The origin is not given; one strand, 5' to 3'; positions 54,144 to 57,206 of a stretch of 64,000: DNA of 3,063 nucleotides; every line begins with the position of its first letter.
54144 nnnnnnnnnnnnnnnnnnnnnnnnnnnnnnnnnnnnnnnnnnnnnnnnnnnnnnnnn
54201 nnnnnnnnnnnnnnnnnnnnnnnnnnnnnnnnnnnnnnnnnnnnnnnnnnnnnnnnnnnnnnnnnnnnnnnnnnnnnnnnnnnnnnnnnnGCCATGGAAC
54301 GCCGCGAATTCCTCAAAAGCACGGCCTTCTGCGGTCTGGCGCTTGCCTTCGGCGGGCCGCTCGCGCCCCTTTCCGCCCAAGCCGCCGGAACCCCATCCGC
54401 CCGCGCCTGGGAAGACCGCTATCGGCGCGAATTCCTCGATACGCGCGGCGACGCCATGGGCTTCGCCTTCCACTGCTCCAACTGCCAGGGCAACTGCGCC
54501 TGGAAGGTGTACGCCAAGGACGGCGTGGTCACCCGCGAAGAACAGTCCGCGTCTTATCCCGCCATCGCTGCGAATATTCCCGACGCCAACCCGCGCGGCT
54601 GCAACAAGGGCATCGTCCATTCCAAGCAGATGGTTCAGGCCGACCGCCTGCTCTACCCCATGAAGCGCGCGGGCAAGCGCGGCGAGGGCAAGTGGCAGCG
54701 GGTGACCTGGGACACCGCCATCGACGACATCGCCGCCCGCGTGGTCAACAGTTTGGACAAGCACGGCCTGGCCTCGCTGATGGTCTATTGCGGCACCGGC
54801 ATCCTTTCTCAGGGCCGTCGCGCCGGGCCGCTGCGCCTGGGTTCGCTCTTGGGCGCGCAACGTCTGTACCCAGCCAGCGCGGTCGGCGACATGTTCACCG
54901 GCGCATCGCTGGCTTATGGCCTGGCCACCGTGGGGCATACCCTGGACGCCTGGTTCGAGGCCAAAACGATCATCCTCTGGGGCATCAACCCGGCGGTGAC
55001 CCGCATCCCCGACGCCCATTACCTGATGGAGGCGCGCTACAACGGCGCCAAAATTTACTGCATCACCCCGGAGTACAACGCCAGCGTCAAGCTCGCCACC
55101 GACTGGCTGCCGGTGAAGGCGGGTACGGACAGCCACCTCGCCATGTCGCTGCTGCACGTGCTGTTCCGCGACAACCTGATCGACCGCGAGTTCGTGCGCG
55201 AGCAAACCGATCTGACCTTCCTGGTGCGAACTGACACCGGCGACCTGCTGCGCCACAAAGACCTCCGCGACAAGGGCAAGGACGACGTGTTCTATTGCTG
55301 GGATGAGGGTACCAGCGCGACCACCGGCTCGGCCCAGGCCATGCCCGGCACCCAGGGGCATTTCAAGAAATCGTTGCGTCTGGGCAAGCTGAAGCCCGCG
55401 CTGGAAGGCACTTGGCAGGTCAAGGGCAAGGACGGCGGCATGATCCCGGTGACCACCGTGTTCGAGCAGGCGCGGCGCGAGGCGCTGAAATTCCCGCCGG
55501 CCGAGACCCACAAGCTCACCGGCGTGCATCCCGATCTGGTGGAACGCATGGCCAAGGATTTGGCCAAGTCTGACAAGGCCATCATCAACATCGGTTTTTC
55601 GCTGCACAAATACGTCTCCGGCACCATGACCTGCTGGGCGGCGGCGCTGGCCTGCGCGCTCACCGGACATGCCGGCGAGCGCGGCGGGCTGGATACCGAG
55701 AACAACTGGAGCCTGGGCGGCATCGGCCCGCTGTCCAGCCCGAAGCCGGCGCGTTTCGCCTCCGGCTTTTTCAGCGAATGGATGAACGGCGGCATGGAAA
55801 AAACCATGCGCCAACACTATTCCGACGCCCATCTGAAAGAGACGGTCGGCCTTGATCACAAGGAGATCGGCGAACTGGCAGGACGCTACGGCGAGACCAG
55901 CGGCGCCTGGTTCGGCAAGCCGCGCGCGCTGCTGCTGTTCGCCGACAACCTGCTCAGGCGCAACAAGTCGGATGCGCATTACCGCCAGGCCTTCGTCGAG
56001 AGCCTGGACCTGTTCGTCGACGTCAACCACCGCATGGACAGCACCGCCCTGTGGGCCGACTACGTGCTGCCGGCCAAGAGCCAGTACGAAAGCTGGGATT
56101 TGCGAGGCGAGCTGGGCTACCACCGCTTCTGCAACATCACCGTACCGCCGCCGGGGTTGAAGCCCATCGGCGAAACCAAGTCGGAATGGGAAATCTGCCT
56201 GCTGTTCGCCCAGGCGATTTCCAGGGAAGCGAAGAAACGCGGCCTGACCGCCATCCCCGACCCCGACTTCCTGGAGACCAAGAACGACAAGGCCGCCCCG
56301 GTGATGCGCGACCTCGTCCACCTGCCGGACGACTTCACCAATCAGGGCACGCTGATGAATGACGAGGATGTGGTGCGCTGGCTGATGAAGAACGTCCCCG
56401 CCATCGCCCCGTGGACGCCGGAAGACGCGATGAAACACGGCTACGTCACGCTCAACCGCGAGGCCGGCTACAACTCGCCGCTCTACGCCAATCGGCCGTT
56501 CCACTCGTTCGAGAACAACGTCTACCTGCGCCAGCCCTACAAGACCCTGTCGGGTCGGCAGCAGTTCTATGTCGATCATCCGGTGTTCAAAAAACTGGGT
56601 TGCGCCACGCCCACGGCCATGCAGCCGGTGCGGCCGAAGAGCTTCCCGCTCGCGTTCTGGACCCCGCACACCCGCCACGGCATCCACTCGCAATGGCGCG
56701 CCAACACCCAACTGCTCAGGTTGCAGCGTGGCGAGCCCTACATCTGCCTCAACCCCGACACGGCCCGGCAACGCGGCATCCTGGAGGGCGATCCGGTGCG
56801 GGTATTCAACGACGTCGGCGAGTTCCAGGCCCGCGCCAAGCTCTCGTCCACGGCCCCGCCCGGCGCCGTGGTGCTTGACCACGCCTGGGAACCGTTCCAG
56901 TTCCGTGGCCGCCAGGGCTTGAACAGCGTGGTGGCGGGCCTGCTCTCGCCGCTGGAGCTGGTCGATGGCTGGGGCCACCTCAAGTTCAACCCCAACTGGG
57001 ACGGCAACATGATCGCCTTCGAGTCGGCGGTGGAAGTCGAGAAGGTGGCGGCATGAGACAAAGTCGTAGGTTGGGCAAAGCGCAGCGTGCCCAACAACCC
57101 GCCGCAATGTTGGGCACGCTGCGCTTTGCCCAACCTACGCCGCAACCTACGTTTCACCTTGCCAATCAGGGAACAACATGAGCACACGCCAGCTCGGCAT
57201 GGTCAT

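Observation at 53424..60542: Uncharacterised periplasmic type II DMSO-reductase-family enzyme (alpha, beta, gamma-cytochrome c fusion) embedded in sulfur-relay genes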

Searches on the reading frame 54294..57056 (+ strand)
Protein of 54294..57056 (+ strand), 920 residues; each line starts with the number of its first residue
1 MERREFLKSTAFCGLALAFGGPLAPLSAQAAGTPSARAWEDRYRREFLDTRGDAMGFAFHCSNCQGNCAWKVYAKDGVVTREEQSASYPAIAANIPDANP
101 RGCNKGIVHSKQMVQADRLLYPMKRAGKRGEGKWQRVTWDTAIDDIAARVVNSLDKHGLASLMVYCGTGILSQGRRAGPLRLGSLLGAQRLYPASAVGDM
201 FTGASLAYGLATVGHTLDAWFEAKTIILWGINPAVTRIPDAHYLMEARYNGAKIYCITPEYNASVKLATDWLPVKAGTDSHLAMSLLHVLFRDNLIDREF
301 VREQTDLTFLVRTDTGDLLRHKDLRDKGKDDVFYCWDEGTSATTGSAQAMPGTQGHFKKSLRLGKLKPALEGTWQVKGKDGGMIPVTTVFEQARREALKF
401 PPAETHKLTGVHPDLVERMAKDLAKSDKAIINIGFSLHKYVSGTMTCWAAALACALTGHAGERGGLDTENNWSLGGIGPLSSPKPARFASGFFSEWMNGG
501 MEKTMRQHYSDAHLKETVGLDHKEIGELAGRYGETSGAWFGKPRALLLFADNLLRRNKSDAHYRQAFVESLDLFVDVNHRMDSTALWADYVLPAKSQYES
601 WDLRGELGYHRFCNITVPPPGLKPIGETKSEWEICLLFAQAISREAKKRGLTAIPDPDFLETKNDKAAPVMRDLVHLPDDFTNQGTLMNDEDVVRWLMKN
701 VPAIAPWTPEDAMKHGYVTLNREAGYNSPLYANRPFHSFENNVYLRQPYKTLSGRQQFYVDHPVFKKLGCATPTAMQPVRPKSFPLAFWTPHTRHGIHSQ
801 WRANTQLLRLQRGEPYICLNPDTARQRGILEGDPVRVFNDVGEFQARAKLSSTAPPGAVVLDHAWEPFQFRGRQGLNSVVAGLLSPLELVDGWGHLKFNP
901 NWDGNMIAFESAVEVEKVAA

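Call 3: search_protein_families(library=pfam, proteins=[window:54294-57056:+], max_evalue=0.01)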
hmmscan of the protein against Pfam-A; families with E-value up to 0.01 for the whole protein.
window:54294-57056:+ (920 aa): 2 families
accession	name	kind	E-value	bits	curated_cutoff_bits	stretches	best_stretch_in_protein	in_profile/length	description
PF00384.28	Molybdopterin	-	6.3e-34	118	24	1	118-635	1-347/353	Molybdopterin oxidoreductase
PF01568.27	Molydop_binding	-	1.9e-17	63.7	26.8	1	786-885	1-98/110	Molydopterin dinucleotide binding domain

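Call 5: search_protein_families(library=ncbifam, proteins=[window:54294-57056:+], max_evalue=0.001)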
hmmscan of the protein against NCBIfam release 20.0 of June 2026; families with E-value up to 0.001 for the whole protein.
window:54294-57056:+ (920 aa): 23 families
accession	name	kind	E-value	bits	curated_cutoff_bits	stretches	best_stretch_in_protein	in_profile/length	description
TIGR03479.1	DMSO_red_II_alp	subfamily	8e-265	881.3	984.75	1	21-916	27-913/913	molybdopterin-dependent oxidoreductase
NF042978.1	EthbenzDh_ebdA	equivalog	5.7e-105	352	2000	2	2-464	20-476/977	ethylbenzene dehydrogenase subunit alpha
TIGR01580.1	narG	equivalog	7.6e-76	255.6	1084.15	4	128-329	151-365/1235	nitrate reductase subunit alpha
TIGR02166.1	dmsA_ynfE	subfamily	7.9e-63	212.7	777.7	3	1-302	1-296/794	DMSO/selenate family reductase complex A subunit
NF041885.1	selenate_YnfE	exception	2.6e-45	154.5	1675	2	2-302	4-303/805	selenate/tellurate reductase subunit YnfE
NF041884.1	selenate_YnfF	exception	5.2e-44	150.3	1650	2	2-301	2-295/798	selenate/tellurate reductase subunit YnfF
TIGR01591.1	Fdh-alpha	equivalog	5.3e-43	147.1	666.25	3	61-305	3-238/672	formate dehydrogenase subunit alpha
NF011566.1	PRK14990.1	exception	2.1e-37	128.6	1600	2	2-302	15-316/814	dimethylsulfoxide reductase subunit A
NF047855.1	AssmNtatRedNasC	equivalog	4.4e-33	114.5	1100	1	60-306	24-264/708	assimilatory nitrate reductase catalytic subunit NasC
NF012032.0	PRK15488.1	equivalog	1.9e-32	112.2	694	1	52-304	39-280/759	thiosulfate reductase PhsA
TIGR00509.1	bisC_fam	subfamily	1.8e-26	92.7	1017.55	3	113-305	49-259/772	molybdopterin guanine dinucleotide-containing S/N-oxide reductase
NF011682.0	PRK15102.1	equivalog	3.5e-21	75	909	2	403-647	334-573/829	trimethylamine-N-oxide reductase TorA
TIGR02164.1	torA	equivalog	4.6e-20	71.3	1465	2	403-647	330-569/824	trimethylamine-N-oxide reductase TorA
NF011567.1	PRK14991.1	equivalog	5.6e-19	67.4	1750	1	102-147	140-185/1022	tetrathionate reductase subunit TtrA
TIGR01553.1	formate-DH-alph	equivalog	9e-19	66.7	814.2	1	59-314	47-313/1009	formate dehydrogenase-N subunit alpha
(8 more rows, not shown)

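Call 6: search_solved_structures(query=window:54294-57056:+, max_evalue=0.001, show_alignments=2)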
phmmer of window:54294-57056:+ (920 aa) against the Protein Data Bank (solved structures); distinct sequences matched with E-value up to 0.001: 36.
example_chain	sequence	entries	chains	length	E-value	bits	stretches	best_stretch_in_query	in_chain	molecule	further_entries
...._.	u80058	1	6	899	1e-131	444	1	37-904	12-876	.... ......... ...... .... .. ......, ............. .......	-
4ydd_A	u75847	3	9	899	1.4e-131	443.5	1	37-904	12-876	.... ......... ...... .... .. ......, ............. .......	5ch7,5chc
2ivf_A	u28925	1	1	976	2.2e-96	327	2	2-464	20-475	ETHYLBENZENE DEHYDROGENASE ALPHA-SUBUNIT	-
1r27_A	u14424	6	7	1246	3.5e-60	207.3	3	128-316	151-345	Respiratory nitrate reductase 1 alpha chain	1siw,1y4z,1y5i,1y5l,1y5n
1q16_A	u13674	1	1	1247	3.5e-60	207.3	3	128-316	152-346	Respiratory nitrate reductase 1 alpha chain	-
3egw_A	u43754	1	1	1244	4.7e-60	206.8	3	128-315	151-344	Respiratory nitrate reductase 1 alpha chain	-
3ir7_A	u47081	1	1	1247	5.7e-60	206.5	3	128-316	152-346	Respiratory nitrate reductase 1 alpha chain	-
3ir6_A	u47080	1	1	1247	4.5e-59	203.6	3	128-316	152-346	Respiratory nitrate reductase 1 alpha chain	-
3ir5_A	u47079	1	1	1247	7.7e-59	202.8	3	128-316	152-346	Respiratory nitrate reductase 1 alpha chain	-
7b04_B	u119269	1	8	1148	4.4e-27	97.7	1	186-472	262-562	Nitrite oxidoreductase subunit A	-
2e7z_A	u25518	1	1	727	5.3e-23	84.2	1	61-302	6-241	Acetylene hydratase Ahy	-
2vpw_A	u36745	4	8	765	6e-23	84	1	92-305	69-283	THIOSULFATE REDUCTASE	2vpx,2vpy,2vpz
7l5i_A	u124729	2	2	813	1.2e-21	79.7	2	115-305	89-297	Trimethylamine-N-oxide reductase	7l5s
9vap_A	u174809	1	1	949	2.9e-17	65.2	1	59-304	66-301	Formate dehydrogenase molybdopterin-binding subunit FdhA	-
1eu1_A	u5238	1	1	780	1.8e-16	62.6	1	770-865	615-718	DIMETHYL SULFOXIDE REDUCTASE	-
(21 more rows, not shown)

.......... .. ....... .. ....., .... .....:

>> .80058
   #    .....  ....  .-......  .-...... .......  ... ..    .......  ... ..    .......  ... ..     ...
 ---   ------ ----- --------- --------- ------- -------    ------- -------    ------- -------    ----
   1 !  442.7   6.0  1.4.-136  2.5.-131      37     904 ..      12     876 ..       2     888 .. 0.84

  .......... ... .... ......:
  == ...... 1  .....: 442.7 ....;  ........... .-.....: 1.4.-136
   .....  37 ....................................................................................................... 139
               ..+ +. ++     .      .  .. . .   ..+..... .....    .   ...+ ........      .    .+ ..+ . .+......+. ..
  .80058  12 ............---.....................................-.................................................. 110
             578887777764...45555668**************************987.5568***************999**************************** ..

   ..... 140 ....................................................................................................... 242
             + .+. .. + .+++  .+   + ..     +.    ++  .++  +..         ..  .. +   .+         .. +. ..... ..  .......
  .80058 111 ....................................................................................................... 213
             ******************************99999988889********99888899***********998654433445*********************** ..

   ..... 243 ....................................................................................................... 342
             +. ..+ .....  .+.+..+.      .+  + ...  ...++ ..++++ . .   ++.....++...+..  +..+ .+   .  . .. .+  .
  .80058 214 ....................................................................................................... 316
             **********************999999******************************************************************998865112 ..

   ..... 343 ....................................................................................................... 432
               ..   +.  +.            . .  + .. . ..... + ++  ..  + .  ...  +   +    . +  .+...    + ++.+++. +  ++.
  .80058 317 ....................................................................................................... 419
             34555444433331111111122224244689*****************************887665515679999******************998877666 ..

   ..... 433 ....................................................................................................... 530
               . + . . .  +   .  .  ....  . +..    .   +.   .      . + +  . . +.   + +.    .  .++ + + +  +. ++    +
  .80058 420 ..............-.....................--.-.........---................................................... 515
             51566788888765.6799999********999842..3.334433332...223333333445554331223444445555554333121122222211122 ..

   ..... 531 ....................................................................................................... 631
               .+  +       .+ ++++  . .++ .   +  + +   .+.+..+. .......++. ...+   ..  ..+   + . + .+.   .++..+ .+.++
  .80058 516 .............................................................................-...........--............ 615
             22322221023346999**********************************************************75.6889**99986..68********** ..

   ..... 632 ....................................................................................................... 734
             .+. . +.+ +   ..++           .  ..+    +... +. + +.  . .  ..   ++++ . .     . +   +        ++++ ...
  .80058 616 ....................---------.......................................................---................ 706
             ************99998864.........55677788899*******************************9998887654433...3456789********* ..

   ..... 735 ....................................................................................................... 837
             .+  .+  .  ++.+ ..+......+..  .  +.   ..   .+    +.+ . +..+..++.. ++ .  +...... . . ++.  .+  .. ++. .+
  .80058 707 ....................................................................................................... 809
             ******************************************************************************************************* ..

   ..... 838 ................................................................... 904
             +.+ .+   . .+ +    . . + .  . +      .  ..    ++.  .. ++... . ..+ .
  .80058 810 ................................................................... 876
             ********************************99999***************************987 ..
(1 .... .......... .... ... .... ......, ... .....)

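Call 7: find_homologous_proteins(query=window:54294-57056:+, max_evalue=1e-50)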
Query window:54294-57056:+ (920 aa): 1207 proteins with E <= 1e-50 among 8000 candidates; the best 120 are listed.
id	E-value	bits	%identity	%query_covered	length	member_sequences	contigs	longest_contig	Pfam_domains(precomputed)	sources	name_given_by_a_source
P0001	0.0e+0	1900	86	100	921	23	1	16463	PF00384.28,PF01568.28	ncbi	-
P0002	0.0e+0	1891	86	100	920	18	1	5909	PF00384.28,PF01568.28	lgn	-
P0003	0.0e+0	1869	85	100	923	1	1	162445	PF00384.28,PF01568.28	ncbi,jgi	-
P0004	0.0e+0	1854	84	100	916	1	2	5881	PF00384.28,PF01568.28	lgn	-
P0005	0.0e+0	1853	84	100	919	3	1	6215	PF00384.28,PF01568.28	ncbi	-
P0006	0.0e+0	1851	84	100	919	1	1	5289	PF00384.28,PF01568.28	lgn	-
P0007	0.0e+0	1850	84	100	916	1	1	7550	PF00384.28,PF01568.28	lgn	-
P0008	0.0e+0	1844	84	100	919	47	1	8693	PF00384.28,PF01568.28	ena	-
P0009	0.0e+0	1843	83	100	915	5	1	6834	PF00384.28,PF01568.28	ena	-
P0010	0.0e+0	1841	83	100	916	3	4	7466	PF00384.28,PF01568.28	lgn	-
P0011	0.0e+0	1836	84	100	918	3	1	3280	PF00384.28,PF01568.28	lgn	-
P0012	0.0e+0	1836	83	100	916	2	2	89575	PF00384.28,PF01568.28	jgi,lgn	-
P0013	0.0e+0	1836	83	100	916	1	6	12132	PF00384.28,PF01568.28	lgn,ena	-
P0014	0.0e+0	1792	82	100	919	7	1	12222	PF00384.28,PF01568.28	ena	-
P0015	0.0e+0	1791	81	100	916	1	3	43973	PF00384.28,PF01568.28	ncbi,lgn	-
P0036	0.0e+0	1583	72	100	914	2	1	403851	PF00384.28,PF01568.28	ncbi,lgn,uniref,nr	ncbi:molybdopterin-dependent oxidoreductase [Thiohalomonas denitrificans]|uniref:Complex iron-sulfur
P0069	0.0e+0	1232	59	100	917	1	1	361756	PF00384.28,PF01568.28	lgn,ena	-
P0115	6.6e-291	986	47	100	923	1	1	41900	PF10518.15,PF00384.28,PF01568.28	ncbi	-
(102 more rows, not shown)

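Call 9: find_encoding_contigs(protein=window:54294-57056:+, flank=10000, max_places=3)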
Protein window:54294-57056:+ (920 aa): 4 contigs read that carry it; 2 places shown.
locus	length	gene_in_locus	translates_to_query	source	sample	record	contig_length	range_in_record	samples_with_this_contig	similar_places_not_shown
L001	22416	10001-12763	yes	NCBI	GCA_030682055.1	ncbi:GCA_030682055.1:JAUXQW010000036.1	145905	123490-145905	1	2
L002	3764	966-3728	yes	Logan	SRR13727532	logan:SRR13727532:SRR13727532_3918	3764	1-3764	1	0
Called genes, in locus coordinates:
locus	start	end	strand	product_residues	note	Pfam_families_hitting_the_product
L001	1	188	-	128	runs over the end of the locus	PF03625:DUF302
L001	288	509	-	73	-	PF09851:SHOCT (weak)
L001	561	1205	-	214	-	-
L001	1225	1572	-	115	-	PF11604:CusF_Ec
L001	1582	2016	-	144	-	PF04214:DUF411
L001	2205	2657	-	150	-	PF00581:Rhodanese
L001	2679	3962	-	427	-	PF07690:MFS_1, PF00083:Sugar_tr, PF07690:MFS_1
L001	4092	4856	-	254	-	PF00753:Lactamase_B (weak)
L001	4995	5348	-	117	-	PF02635:DsrE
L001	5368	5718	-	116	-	PF02635:DsrE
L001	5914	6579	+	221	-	PF01022:HTH_5, PF12840:HTH_20, PF25212:HVO_A0114 (weak), PF00581:Rhodanese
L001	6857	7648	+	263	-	PF01925:TauE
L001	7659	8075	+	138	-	-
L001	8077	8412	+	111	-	-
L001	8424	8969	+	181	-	PF08534:Redoxin, PF00578:AhpC-TSA, PF00085:Thioredoxin (weak), PF13905:Thioredoxin_8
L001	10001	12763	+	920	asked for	PF00384:Molybdopterin, PF01568:Molydop_binding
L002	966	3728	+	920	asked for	PF00384:Molybdopterin, PF01568:Molydop_binding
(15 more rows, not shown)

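Call 10: find_encoding_contigs(protein=P0036, flank=10000, max_places=2)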
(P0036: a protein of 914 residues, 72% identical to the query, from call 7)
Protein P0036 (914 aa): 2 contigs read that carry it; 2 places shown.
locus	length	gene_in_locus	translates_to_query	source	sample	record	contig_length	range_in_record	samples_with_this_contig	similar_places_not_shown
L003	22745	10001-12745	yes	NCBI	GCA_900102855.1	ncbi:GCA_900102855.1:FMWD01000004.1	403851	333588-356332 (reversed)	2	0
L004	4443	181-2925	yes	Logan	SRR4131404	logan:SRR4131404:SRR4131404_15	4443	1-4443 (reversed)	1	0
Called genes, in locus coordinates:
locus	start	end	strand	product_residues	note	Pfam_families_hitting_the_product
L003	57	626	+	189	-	-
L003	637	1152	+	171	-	PF00578:AhpC-TSA, PF08534:Redoxin, PF00085:Thioredoxin, PF13098:Thioredoxin_2, PF13905:Thioredoxin_8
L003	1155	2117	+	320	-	PF04055:Radical_SAM, PF12345:DUF3641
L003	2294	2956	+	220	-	PF00535:Glycos_transf_2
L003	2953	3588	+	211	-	PF09837:DUF2064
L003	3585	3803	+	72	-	-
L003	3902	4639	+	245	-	PF04116:FA_hydroxylase, PF00581:Rhodanese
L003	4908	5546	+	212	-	PF13489:Methyltransf_23, PF01209:Ubie_methyltran (weak), PF08241:Methyltransf_11, PF08242:Methyltransf_12, PF13649:Methyltransf_25, PF13847:Methyltransf_31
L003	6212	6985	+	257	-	PF01925:TauE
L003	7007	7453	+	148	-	-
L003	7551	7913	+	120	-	-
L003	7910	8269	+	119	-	-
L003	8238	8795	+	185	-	PF00578:AhpC-TSA, PF08534:Redoxin, PF00085:Thioredoxin (weak), PF13098:Thioredoxin_2 (weak), PF13905:Thioredoxin_8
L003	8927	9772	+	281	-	PF00581:Rhodanese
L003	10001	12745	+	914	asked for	PF00384:Molybdopterin, PF01568:Molydop_binding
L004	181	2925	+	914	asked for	PF00384:Molybdopterin, PF01568:Molydop_binding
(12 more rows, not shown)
